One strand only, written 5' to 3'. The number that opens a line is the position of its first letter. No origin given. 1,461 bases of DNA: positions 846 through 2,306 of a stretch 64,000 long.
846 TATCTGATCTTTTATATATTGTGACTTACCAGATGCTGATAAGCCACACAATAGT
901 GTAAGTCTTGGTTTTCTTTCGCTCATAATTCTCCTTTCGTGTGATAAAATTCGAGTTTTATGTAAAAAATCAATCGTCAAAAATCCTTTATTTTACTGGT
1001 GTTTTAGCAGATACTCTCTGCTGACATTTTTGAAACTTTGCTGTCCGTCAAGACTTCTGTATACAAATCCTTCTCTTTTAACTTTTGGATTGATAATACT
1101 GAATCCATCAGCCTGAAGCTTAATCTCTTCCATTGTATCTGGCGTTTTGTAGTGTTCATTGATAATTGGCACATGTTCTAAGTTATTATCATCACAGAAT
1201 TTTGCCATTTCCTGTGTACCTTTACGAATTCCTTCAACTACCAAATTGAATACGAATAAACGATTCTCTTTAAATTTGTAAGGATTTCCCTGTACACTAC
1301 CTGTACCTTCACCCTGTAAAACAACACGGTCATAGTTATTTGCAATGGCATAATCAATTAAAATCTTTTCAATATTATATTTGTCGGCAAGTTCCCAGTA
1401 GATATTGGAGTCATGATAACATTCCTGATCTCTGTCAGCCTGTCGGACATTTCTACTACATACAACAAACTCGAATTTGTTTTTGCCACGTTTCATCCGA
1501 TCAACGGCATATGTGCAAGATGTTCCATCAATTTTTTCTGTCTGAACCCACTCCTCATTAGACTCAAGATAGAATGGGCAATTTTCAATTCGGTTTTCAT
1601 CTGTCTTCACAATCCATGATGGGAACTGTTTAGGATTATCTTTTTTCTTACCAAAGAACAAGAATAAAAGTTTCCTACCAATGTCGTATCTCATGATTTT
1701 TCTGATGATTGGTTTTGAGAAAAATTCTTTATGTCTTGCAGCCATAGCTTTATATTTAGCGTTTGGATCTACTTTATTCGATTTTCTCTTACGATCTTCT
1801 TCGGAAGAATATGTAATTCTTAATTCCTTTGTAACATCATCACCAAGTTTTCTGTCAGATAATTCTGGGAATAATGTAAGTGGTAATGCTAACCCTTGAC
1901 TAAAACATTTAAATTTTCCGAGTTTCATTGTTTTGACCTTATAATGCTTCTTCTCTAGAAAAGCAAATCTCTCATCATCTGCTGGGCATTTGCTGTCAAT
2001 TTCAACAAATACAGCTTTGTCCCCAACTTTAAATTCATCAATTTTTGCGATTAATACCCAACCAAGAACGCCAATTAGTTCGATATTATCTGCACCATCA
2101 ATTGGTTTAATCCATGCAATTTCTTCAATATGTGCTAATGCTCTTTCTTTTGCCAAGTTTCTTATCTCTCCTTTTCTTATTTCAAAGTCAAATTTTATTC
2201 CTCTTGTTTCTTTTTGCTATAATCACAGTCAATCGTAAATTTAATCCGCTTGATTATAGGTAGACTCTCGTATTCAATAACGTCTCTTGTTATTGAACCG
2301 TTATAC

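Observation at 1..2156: RNA end-healing and end-sealing pair (P-loop polynucleotide kinase fused to an HD phosphohydrolase, plus an ATP-dependent RNA ligase), a likely tRNA-repair counter-defence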

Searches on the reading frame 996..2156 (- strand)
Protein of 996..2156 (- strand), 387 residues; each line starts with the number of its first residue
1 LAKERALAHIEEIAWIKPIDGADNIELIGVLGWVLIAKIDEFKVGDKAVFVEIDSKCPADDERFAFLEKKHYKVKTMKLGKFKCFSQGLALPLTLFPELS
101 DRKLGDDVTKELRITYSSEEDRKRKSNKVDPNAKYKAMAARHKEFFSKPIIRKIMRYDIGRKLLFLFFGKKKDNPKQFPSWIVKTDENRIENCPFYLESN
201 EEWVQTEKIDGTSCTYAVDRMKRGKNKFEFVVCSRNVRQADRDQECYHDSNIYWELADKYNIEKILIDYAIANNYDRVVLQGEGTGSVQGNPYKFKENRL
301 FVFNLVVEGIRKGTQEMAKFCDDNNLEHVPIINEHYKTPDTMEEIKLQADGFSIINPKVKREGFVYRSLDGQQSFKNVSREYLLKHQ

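Call 5: search_protein_families(library=pfam, proteins=[window:996-2156:-], max_evalue=1)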
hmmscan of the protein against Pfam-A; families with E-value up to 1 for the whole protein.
window:996-2156:- (387 aa): 2 families
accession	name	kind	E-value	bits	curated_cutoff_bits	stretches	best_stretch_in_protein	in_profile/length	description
PF21189.3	PHA02142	-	7.4e-20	71.6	27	1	7-93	1-92/92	PHA02142 OB-fold domain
PF09414.15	RNA_ligase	-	2.4e-18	67.3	27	1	201-376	1-169/171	RNA ligase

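Call 6: search_protein_families(library=phrogs, proteins=[window:996-2156:-], max_evalue=0.01)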
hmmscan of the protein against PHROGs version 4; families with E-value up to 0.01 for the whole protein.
window:996-2156:- (387 aa): 3 families
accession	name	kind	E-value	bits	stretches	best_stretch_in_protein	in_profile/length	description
phrog_968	-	DNA, RNA and nucleotide metabolism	5.7e-61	207.6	1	3-386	6-392/398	RNA ligase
phrog_548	-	DNA, RNA and nucleotide metabolism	5.3e-10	40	1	182-374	10-218/341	RNA ligase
phrog_16632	-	unknown function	0.0012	19.8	1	128-160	5-37/60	-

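Call 7: search_protein_families(library=ncbifam, proteins=[window:996-2156:-], max_evalue=0.1)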
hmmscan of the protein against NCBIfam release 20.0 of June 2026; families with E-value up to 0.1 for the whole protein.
window:996-2156:- (387 aa): 1 family
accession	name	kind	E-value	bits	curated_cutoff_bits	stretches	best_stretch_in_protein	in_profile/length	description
TIGR02306.1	RNA_lig_DRB0094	equivalog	3e-26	92.1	151.15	2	176-385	134-341/341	RNA ligase (ATP)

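Call 9: search_solved_structures(query=window:996-2156:-, max_evalue=1, show_alignments=3)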
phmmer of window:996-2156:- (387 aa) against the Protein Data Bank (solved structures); distinct sequences matched with E-value up to 1: 9.
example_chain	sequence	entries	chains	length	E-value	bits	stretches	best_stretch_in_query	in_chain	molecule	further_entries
5cot_A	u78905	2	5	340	6e-35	124.2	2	177-387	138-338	Naegleria gruberi RNA ligase | RNA ligase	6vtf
6vt5_A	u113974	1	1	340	1.3e-34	123.1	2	177-387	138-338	RNA Ligase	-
6vt9_A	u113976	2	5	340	3.5e-34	121.7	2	5-115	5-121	RNA ligase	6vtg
6vt0_A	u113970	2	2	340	3.7e-34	121.6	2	5-115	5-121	RNA Ligase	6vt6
5cou_A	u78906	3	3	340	3.8e-34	121.6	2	5-115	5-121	Naegleria gruberi RNA ligase | RNA ligase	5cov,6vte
6vt8_A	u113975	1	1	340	3.9e-34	121.5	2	5-115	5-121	RNA Ligase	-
6vt3_A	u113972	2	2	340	3.9e-34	121.5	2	5-115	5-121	RNA Ligase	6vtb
6vt4_A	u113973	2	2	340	4e-34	121.5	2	5-115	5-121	RNA Ligase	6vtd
6vt1_A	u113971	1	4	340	6.7e-34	120.7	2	5-115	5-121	RNA Ligase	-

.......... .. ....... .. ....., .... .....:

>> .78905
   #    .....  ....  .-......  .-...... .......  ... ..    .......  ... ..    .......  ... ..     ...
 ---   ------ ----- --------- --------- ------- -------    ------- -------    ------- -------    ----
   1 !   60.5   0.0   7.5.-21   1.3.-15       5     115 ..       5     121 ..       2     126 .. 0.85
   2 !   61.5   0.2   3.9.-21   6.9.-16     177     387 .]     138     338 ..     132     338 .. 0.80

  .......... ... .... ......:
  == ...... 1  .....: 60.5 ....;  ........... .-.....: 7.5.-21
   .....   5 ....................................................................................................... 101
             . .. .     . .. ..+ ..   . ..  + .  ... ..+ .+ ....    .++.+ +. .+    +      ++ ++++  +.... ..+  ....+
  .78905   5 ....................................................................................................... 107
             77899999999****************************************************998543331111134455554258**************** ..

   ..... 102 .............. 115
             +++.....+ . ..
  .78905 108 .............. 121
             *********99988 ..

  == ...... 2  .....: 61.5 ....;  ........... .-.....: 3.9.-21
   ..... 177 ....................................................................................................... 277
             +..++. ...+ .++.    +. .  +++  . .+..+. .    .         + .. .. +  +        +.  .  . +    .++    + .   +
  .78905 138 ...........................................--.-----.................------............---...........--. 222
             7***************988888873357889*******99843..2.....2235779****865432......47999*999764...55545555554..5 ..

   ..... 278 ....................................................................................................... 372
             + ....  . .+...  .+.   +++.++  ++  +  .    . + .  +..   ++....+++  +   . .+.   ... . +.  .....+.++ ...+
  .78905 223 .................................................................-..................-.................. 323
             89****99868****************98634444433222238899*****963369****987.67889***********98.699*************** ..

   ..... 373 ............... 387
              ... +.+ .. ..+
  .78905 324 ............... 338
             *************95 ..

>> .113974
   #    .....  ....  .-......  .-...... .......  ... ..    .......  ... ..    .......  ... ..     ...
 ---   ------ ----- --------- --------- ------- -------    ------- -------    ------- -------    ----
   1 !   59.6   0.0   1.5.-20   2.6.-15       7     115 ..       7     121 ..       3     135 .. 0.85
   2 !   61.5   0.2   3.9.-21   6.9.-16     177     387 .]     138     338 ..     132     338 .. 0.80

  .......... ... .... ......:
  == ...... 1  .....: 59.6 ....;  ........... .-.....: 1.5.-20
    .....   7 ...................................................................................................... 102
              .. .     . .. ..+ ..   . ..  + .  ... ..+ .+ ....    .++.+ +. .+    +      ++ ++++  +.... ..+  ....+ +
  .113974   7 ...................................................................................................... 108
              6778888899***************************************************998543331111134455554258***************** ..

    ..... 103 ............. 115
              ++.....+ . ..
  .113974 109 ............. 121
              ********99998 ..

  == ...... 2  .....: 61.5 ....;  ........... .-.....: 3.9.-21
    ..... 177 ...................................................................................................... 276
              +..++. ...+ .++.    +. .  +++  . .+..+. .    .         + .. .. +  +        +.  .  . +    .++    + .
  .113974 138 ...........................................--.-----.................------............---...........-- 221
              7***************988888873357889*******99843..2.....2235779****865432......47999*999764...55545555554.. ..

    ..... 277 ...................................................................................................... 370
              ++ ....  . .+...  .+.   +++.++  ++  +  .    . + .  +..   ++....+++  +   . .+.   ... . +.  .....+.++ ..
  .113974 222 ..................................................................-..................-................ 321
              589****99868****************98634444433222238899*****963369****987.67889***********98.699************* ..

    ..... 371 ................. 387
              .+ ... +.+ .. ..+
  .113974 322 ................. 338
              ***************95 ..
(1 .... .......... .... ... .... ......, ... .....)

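Call 55: find_related_loci(query=window:996-2156:-, collection=viral_contigs, flank=3000)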
Query window:996-2156:- (387 aa) in viral_contigs; peptide patterns used: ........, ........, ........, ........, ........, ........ (x = any residue, [..] = any of these).
104 stretches matched a pattern; 96 encode a relative of the query (tblastn E <= 1e-3); the best 80 are kept; 80 distinct loci.
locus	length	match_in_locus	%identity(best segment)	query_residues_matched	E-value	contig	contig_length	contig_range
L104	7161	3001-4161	99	1-387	0e+0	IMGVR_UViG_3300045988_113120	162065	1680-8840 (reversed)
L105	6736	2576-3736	99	1-387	0e+0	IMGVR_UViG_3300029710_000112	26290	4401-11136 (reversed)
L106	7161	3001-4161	98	1-387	0e+0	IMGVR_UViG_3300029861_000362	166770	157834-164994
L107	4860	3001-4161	98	1-387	0e+0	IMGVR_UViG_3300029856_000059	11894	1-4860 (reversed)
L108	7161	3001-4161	98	1-387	0e+0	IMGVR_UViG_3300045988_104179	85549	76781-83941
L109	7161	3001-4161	98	1-387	0e+0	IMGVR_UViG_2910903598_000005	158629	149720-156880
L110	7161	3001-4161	97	1-387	0e+0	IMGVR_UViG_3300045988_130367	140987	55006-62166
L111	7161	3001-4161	97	1-387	0e+0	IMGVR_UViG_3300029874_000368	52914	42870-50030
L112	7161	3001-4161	97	1-387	0e+0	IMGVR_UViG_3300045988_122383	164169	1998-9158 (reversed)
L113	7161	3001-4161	96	1-387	0e+0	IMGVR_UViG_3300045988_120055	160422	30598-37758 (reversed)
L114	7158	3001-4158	86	1-387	0e+0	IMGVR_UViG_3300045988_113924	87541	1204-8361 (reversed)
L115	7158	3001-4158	86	1-387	0e+0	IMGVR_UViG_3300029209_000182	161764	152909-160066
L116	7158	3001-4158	86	1-387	0e+0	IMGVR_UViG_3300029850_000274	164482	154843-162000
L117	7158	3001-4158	86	1-387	0e+0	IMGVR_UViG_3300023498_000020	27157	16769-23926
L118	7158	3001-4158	86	1-387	0e+0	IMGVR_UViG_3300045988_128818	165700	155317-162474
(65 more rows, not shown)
